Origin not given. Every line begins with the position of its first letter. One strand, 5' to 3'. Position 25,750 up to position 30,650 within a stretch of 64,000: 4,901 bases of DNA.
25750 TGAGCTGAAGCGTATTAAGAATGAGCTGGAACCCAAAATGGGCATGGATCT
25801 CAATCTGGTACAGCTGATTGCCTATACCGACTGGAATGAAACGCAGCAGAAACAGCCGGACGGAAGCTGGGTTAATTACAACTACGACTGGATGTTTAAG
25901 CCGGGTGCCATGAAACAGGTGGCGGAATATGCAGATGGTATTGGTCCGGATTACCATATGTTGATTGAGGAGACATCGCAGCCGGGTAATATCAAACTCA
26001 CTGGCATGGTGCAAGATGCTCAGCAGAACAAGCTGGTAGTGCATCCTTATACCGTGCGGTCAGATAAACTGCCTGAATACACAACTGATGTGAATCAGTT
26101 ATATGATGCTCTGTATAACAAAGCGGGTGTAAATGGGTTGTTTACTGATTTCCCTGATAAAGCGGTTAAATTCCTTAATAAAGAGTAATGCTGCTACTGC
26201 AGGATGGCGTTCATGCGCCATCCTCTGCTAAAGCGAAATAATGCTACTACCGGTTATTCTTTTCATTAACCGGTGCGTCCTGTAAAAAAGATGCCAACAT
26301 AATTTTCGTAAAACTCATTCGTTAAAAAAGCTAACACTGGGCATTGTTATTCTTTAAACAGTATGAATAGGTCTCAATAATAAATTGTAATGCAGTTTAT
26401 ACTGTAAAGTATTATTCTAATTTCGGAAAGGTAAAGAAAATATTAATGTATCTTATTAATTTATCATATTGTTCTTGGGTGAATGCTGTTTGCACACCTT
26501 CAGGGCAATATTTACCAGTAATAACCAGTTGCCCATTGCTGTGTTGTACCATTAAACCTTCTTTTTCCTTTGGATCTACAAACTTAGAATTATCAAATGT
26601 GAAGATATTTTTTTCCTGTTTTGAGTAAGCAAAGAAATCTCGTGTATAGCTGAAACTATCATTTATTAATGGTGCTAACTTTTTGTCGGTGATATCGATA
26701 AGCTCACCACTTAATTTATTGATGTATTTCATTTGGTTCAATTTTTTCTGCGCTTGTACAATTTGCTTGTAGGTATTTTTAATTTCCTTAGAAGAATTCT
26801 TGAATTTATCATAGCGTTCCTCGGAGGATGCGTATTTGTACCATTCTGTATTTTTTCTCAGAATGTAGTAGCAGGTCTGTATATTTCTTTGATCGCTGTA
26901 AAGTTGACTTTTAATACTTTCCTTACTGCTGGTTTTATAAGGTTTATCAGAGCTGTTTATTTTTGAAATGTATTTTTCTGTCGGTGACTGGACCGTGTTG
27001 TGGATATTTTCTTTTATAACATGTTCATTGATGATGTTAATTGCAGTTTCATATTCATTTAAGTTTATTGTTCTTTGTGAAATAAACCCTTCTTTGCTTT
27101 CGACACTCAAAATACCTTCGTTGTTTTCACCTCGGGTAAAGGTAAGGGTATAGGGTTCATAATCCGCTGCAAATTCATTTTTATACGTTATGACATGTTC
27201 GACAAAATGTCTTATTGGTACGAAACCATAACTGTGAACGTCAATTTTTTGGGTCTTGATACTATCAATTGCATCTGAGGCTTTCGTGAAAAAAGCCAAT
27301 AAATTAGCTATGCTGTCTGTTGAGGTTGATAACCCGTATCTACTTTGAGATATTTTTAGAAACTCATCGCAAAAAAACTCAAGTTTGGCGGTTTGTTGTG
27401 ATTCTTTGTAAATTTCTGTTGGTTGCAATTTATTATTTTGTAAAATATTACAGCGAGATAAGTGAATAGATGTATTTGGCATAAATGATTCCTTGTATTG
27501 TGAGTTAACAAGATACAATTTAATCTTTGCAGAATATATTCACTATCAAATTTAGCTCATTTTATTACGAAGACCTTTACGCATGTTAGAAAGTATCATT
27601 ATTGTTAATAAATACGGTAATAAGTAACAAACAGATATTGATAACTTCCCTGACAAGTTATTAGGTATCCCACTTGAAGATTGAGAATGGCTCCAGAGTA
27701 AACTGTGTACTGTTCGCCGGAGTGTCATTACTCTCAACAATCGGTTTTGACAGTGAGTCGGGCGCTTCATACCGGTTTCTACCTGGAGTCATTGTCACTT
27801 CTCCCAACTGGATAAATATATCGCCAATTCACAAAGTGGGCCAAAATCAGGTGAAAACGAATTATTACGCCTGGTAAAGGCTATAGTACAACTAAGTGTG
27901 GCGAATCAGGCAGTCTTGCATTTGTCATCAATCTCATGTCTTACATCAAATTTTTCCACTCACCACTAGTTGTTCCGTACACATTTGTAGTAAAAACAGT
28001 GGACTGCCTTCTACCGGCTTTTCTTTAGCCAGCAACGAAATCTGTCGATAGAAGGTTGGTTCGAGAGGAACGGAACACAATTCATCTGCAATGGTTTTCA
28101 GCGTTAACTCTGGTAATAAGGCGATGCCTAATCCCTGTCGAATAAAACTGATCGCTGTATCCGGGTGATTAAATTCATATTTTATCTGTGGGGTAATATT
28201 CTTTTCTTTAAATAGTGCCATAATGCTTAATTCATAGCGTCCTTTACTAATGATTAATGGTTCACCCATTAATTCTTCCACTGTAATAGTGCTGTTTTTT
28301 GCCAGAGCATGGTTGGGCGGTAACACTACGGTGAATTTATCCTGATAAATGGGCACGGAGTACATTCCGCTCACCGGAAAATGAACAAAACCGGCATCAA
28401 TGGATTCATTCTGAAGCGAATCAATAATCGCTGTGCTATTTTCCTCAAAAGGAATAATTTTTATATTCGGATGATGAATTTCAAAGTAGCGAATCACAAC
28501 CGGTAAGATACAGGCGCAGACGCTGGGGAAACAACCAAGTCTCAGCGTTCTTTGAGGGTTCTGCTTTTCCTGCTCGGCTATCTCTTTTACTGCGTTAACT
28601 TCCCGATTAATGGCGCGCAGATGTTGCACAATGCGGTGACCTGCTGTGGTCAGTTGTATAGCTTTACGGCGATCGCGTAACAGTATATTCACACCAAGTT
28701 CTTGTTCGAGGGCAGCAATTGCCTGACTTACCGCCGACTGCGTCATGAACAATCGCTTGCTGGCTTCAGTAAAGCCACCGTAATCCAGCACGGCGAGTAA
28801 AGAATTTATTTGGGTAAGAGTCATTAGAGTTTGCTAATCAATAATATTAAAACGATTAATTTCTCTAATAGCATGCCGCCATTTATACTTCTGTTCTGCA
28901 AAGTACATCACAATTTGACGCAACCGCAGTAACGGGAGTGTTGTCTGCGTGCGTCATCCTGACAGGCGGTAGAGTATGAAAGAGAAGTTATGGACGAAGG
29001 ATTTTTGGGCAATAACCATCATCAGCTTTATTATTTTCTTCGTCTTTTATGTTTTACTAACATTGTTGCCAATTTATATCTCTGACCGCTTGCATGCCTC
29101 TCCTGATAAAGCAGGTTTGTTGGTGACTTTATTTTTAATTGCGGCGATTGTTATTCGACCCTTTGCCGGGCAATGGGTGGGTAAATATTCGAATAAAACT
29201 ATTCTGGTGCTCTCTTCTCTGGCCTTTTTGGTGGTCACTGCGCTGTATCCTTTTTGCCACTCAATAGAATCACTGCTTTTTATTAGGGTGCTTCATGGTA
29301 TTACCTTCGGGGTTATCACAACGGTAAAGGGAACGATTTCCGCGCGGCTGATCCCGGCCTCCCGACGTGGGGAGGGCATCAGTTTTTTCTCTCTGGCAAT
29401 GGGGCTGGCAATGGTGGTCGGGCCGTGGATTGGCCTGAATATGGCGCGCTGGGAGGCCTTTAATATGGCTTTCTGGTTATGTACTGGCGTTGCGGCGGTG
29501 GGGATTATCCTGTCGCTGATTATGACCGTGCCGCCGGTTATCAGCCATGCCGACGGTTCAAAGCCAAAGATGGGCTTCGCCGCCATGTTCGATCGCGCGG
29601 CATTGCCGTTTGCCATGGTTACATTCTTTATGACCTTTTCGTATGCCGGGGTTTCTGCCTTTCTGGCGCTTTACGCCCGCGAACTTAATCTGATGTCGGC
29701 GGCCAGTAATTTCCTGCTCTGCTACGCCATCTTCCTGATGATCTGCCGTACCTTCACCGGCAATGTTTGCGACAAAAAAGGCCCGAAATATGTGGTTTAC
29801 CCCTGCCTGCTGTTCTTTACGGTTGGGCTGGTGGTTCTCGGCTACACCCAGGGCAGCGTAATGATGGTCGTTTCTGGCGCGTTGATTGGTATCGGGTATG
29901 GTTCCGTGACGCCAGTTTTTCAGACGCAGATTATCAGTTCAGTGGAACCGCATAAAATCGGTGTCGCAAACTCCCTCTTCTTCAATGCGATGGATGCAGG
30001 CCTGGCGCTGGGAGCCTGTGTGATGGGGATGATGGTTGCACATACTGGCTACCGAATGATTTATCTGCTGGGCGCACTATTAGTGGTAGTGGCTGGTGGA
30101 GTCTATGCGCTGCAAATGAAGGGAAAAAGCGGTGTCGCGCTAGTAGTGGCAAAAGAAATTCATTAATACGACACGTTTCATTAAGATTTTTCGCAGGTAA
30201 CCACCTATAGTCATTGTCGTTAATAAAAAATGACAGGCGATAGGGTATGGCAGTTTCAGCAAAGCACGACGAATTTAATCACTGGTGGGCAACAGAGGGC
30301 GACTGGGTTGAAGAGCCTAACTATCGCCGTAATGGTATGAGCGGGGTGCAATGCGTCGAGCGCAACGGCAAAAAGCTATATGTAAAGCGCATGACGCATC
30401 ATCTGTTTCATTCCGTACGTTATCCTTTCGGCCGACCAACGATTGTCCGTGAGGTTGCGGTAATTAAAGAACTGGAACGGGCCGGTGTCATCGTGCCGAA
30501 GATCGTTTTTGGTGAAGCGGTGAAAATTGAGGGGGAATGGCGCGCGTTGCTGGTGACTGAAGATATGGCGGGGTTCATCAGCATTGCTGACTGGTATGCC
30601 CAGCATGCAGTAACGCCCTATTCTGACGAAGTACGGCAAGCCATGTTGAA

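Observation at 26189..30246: AT-rich block between glpQ and inaA with an uncharacterised 356-aa ORF, a LysR regulator and an MFS transporter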

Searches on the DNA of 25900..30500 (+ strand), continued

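Call 31: get_annotated_region(hit=H58, flank=2500)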
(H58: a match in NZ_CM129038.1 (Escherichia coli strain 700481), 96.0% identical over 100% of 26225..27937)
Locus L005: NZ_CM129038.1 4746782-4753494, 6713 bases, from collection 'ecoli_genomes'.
description: Escherichia coli strain 700481 chromosome, whole genome shotgun sequence
organism: Escherichia coli strain 700481 (NCBI taxid 562)
replicon: chromosome; assembly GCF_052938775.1
host: Homo sapiens; source: stool; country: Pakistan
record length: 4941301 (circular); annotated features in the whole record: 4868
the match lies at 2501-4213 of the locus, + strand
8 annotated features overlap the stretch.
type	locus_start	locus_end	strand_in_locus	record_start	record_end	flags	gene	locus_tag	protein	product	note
CDS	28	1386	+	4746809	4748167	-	glpT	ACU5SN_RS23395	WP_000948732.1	glycerol-3-phosphate transporter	-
CDS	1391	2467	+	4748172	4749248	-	glpQ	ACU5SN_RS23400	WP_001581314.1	glycerophosphodiester phosphodiesterase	-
CDS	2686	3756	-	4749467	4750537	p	-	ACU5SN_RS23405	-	hypothetical protein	frameshifted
CDS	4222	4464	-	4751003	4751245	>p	-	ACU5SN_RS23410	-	LysR family transcriptional regulator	incomplete; partial in the middle of a contig; missing N-terminus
CDS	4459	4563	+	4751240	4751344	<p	-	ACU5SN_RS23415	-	hypothetical protein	incomplete; partial in the middle of a contig; missing N-terminus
CDS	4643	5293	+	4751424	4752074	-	inaA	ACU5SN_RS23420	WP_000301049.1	lipopolysaccharide kinase InaA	-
CDS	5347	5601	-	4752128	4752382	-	yfaE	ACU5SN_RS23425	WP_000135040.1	ferredoxin-like diferric-tyrosyl radical cofactor maintenance protein YfaE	-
CDS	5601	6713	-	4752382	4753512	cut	nrdB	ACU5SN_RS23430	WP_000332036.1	class Ia ribonucleoside-diphosphate reductase subunit beta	-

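Call 32: get_annotated_region(hit=H67, flank=2500)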
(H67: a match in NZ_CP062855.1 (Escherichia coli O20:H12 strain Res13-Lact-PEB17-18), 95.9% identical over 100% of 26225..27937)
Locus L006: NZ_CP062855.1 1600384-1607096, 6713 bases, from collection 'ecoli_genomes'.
description: Escherichia coli O20:H12 strain Res13-Lact-PEB17-18 chromosome, complete genome
organism: Escherichia coli O20:H12 strain Res13-Lact-PEB17-18 (NCBI taxid 2778656)
replicon: chromosome; assembly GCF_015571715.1
host: Sus scrofa domesticus; source: feces; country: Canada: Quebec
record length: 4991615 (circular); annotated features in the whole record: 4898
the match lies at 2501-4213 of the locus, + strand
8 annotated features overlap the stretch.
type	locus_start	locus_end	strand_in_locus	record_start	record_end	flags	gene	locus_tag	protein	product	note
CDS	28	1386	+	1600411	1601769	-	glpT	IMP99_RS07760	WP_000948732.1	glycerol-3-phosphate transporter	-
CDS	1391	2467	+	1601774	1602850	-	glpQ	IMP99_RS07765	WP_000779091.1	glycerophosphodiester phosphodiesterase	-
CDS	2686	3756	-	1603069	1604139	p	-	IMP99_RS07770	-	hypothetical protein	frameshifted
CDS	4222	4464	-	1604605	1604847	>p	-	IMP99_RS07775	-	LysR family transcriptional regulator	incomplete; partial in the middle of a contig; missing N-terminus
CDS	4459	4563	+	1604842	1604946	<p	-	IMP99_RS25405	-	hypothetical protein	incomplete; partial in the middle of a contig; missing N-terminus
CDS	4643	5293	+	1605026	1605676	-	inaA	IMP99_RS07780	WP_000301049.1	lipopolysaccharide kinase InaA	-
CDS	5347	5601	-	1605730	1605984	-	yfaE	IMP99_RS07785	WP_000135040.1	ferredoxin-like diferric-tyrosyl radical cofactor maintenance protein YfaE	-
CDS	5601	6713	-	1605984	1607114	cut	nrdB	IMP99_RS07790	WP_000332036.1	class Ia ribonucleoside-diphosphate reductase subunit beta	-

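Call 33: get_annotated_region(hit=H69, flank=2500)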
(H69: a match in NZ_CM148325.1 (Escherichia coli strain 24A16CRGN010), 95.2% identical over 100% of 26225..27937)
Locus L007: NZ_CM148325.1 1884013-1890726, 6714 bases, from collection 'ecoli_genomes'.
description: Escherichia coli strain 24A16CRGN010 chromosome, whole genome shotgun sequence
organism: Escherichia coli strain 24A16CRGN010 (NCBI taxid 562)
replicon: chromosome; assembly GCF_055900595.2
host: Homo sapiens; source: stool/rectal swab; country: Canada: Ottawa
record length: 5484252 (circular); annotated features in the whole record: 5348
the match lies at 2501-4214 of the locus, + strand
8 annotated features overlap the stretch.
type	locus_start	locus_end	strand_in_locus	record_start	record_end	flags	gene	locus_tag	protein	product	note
CDS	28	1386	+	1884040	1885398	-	glpT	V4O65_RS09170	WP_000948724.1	glycerol-3-phosphate transporter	-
CDS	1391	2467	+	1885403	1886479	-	glpQ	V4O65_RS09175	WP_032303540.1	glycerophosphodiester phosphodiesterase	-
CDS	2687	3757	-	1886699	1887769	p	-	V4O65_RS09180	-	hypothetical protein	frameshifted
CDS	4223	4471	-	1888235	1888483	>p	-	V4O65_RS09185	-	LysR substrate-binding domain-containing protein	incomplete; partial in the middle of a contig; missing N-terminus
CDS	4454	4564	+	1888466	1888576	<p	-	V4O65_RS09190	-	hypothetical protein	incomplete; partial in the middle of a contig; missing N-terminus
CDS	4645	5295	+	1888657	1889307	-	inaA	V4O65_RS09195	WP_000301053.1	lipopolysaccharide kinase InaA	-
CDS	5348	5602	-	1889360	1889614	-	yfaE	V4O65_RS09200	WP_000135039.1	ferredoxin-like diferric-tyrosyl radical cofactor maintenance protein YfaE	-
CDS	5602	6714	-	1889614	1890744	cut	nrdB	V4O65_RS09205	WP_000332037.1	class Ia ribonucleoside-diphosphate reductase subunit beta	-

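Call 34: get_annotated_region(hit=H52, flank=2500)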
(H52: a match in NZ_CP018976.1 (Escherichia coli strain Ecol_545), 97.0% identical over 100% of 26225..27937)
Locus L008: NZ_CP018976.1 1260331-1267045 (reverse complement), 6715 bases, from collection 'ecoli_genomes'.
description: Escherichia coli strain Ecol_545 chromosome, complete genome
organism: Escherichia coli strain Ecol_545 (NCBI taxid 562)
replicon: chromosome; assembly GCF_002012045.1
host: Homo sapiens; source: not applicable; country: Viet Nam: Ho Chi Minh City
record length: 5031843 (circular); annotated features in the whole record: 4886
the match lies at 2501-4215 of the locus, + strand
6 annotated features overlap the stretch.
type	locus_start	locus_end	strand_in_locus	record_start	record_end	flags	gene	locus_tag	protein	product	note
CDS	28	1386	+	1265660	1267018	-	glpT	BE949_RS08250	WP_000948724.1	glycerol-3-phosphate transporter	-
CDS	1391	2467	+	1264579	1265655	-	glpQ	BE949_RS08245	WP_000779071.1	glycerophosphodiester phosphodiesterase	-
CDS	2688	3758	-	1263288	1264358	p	-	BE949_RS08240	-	hypothetical protein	frameshifted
CDS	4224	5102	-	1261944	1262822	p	-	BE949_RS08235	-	LysR family transcriptional regulator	internal stop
CDS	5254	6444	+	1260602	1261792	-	-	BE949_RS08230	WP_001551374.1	MFS transporter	-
CDS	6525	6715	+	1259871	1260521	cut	inaA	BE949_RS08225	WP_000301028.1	lipopolysaccharide kinase InaA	-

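Call 57: search_dna_similar(query=window:28200-30050:+, collection=ecoli_genomes, mode=near, max_rows=12, rows=spread)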
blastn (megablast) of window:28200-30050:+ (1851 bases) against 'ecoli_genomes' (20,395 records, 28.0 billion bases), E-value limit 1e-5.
Records with a match: 1232; places in all: 1235; records where one place covers at least 80% of the query: 1216.
Genomes with a match: 1232 of 5426; with a place that covers at least 80% of the query: 1216. Places per genome that has any: lowest 1, median 1, highest 2. On chromosomes: 1235 places; on plasmids: 0.
Best place of each record, by identity: >=99% 356; 95-99% 775; 90-95% 6; 80-90% 95.
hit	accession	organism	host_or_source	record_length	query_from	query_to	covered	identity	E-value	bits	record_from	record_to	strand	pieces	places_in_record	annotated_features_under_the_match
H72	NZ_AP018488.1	Escherichia coli O157:H7 strain PV15-279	Homo sapiens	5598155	1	1851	100%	100.0%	0e+0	3419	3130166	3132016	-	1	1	MFS transporter | LysR family transcriptional regulator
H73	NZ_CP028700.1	Escherichia coli strain 105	cattle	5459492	1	1851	100%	100.0%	0e+0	3419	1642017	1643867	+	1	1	MFS transporter | LysR family transcriptional regulator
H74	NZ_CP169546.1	Escherichia coli O157:H7 strain AC-5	Soil from greenhouses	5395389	1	1851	100%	100.0%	0e+0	3419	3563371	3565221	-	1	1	MFS transporter | LysR family transcriptional regulator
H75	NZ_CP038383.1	Escherichia coli O55:H7 strain DEC5E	Homo sapiens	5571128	1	1851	100%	99.8%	0e+0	3402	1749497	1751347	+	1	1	MFS transporter | LysR family transcriptional regulator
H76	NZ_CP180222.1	Escherichia coli strain Q65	sputum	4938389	1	1851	100%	97.1%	0e+0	3125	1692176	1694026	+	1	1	MFS transporter | LysR family transcriptional regulator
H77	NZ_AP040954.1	Escherichia coli strain e1-39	Homo sapiens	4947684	1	1851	100%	96.9%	0e+0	3097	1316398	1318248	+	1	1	MFS transporter | LysR family transcriptional regulator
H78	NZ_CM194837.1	Escherichia coli strain MS1685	Gallus gallus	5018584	1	1851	100%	96.6%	0e+0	3070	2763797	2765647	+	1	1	MFS transporter | LysR family transcriptional regulator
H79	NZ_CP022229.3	Escherichia coli strain WCHEC96200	Homo sapiens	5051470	1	1851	100%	96.5%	0e+0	3059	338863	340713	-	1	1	MFS transporter | LysR family transcriptional regulator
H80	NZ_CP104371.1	Escherichia coli strain 2021CK-01784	Homo sapiens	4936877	1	1851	100%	96.5%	0e+0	3059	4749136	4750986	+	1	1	MFS transporter | LysR family transcriptional regulator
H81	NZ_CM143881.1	Escherichia coli strain E09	Homo sapiens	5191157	1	1851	100%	96.5%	0e+0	3059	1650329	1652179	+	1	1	MFS transporter | LysR family transcriptional regulator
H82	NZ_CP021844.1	Escherichia coli strain EC1515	Homo sapiens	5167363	1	1851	100%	88.1%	0e+0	2194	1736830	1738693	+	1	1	MFS transporter | LysR family transcriptional regulator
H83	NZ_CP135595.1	Escherichia coli strain GDSC2227PM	vegetable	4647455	1464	1851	21%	96.1%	5e-178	634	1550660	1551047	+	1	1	MFS transporter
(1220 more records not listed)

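Call 63: get_annotated_region(hit=H59, flank=2500)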
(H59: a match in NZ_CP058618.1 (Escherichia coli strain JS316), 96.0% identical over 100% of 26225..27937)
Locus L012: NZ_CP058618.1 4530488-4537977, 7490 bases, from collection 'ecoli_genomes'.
description: Escherichia coli strain JS316 chromosome, complete genome
organism: Escherichia coli strain JS316 (NCBI taxid 562)
replicon: chromosome; assembly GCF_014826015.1
host: Homo sapiens; source: Rectal swab; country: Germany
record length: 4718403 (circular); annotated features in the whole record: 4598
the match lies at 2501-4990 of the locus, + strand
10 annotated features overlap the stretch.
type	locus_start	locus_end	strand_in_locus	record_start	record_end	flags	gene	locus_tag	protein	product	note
CDS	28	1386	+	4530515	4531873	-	glpT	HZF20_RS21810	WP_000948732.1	glycerol-3-phosphate transporter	-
CDS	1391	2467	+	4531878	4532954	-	glpQ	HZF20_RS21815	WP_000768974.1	glycerophosphodiester phosphodiesterase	-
CDS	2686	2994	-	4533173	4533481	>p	-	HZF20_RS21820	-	hypothetical protein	incomplete; partial in the middle of a contig; missing N-terminus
CDS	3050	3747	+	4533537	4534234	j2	-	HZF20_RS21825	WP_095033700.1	IS1-like element IS1B family transposase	programmed frameshift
CDS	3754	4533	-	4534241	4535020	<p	-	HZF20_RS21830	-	hypothetical protein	frameshifted; incomplete; partial in the middle of a contig; missing C-terminus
CDS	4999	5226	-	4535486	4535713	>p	-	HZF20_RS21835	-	LysR family transcriptional regulator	incomplete; partial in the middle of a contig; missing N-terminus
CDS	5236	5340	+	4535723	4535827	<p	-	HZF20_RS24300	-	hypothetical protein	incomplete; partial in the middle of a contig; missing N-terminus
CDS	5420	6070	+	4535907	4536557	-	inaA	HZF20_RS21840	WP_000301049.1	lipopolysaccharide kinase InaA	-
CDS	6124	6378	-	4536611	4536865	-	yfaE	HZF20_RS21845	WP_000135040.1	ferredoxin-like diferric-tyrosyl radical cofactor maintenance protein YfaE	-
CDS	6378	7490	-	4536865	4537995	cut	nrdB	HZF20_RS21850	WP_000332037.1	class Ia ribonucleoside-diphosphate reductase subunit beta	-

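Call 64: get_annotated_region(hit=H25, flank=1200)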
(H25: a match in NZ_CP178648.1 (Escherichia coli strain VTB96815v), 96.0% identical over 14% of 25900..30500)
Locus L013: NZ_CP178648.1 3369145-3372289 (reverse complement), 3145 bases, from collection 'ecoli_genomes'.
description: Escherichia coli strain VTB96815v chromosome, complete genome
organism: Escherichia coli strain VTB96815v (NCBI taxid 562)
replicon: chromosome; assembly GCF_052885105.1
host: Chicken; source: -; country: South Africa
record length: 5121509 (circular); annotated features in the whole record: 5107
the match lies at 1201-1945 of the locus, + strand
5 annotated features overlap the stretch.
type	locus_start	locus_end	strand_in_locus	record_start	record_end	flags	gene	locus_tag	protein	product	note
CDS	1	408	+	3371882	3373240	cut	glpT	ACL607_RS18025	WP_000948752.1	glycerol-3-phosphate transporter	-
CDS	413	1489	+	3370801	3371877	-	glpQ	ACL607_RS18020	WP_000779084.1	glycerophosphodiester phosphodiesterase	-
CDS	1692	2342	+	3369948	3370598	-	inaA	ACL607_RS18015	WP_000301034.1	lipopolysaccharide kinase InaA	-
CDS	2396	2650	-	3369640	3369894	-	yfaE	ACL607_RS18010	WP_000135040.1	ferredoxin-like diferric-tyrosyl radical cofactor maintenance protein YfaE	-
CDS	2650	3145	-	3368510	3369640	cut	nrdB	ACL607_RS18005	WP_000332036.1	class Ia ribonucleoside-diphosphate reductase subunit beta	-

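Call 65: search_dna_similar(query=window:26225-27937:+, collection=plasmids, mode=distant, max_evalue=0.001, max_rows=15)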
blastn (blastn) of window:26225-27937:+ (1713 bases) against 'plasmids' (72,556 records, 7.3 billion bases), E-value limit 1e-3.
Records with a match: 1; places in all: 1; records where one place covers at least 80% of the query: 1.
Best place of each record, by identity: 95-99% 1.
By first word of the organism name: Escherichia 1.
By predicted mobility (MOB-suite, as given by PLSDB): non-mobilizable 1.
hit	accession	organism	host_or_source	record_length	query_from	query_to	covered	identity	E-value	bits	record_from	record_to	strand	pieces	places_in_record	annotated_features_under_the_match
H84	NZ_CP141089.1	Escherichia coli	Homo sapiens,Infected Human Urine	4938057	1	1713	100%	97.3%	0e+0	2868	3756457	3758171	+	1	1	none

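Call 66: search_dna_similar(query=window:27483-27937:+, collection=ecoli_genomes, mode=distant, max_evalue=0.001, max_rows=20, rows=spread)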
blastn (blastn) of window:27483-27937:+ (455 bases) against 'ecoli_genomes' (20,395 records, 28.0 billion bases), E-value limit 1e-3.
Records with a match: 1062; places in all: 1120; records where one place covers at least 80% of the query: 1043.
Genomes with a match: 1062 of 5426; with a place that covers at least 80% of the query: 1043. Places per genome that has any: lowest 1, median 1, highest 4. On chromosomes: 1120 places; on plasmids: 0.
Best place of each record, by identity: >=99% 379; 95-99% 662; 90-95% 13; 80-90% 8.
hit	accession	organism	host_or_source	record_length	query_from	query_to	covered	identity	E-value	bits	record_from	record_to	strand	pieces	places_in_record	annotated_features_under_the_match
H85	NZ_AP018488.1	Escherichia coli O157:H7 strain PV15-279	Homo sapiens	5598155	1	455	100%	100.0%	0e+0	821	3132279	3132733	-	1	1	none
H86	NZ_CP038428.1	Escherichia coli O157:H7 strain 611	bovine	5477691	1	455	100%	100.0%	0e+0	821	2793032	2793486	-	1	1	none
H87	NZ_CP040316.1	Escherichia coli strain CV261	cattle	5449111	1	455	100%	100.0%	0e+0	821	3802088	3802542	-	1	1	none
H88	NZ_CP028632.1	Escherichia coli strain 135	cattle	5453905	1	455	100%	100.0%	0e+0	821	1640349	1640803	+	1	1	none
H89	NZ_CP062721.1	Escherichia coli O157:H7 strain Z1815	Bovine Faeces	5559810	1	455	100%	100.0%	0e+0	821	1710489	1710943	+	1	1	none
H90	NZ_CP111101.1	Escherichia coli strain FRIK1989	Bos taurus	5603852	1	455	100%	100.0%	0e+0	821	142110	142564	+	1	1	none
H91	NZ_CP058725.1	Escherichia coli strain S171-1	Manis javanica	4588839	1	455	100%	99.6%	0e+0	812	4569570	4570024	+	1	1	none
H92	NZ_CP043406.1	Escherichia coli strain NMBU-W13E19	surface water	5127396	1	455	100%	98.9%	0e+0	800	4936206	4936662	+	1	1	none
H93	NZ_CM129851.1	Escherichia coli strain SW071620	wastewater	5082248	1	455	100%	98.9%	0e+0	800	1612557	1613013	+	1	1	none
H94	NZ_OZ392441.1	Escherichia coli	Homo sapiens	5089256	1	455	100%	98.9%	0e+0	800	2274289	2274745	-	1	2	none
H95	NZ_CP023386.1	Escherichia coli strain 1190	canine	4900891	1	455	100%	98.0%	0e+0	782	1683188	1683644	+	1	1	none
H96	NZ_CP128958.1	Escherichia coli strain TUM2330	missing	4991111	1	455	100%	98.0%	0e+0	782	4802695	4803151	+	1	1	none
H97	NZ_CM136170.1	Escherichia coli strain PRO_A-1407-6W-A_ESBL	Homo sapiens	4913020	1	455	100%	98.0%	0e+0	782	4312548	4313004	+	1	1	none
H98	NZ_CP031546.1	Escherichia coli strain cq9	pig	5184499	1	455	100%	96.7%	0e+0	755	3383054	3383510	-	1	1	none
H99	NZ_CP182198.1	Escherichia coli strain EC130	pig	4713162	1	455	100%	96.7%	0e+0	755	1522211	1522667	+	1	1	none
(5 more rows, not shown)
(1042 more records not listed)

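Call 96: get_annotated_region(hit=H43, flank=300)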
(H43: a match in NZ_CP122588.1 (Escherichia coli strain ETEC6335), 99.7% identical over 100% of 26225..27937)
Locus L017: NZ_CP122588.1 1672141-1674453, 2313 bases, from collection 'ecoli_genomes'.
description: Escherichia coli strain ETEC6335 chromosome, complete genome
organism: Escherichia coli strain ETEC6335 (NCBI taxid 562)
replicon: chromosome; assembly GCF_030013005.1
host: Sus scrofa; source: feces; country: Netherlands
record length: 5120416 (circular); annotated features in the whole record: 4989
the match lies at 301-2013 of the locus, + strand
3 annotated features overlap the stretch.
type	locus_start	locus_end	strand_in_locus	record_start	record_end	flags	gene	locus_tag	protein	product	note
CDS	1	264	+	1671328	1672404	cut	glpQ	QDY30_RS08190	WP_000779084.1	glycerophosphodiester phosphodiesterase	-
CDS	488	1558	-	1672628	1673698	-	-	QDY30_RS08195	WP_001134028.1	hypothetical protein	-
CDS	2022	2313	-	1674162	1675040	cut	-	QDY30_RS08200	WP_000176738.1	LysR family transcriptional regulator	-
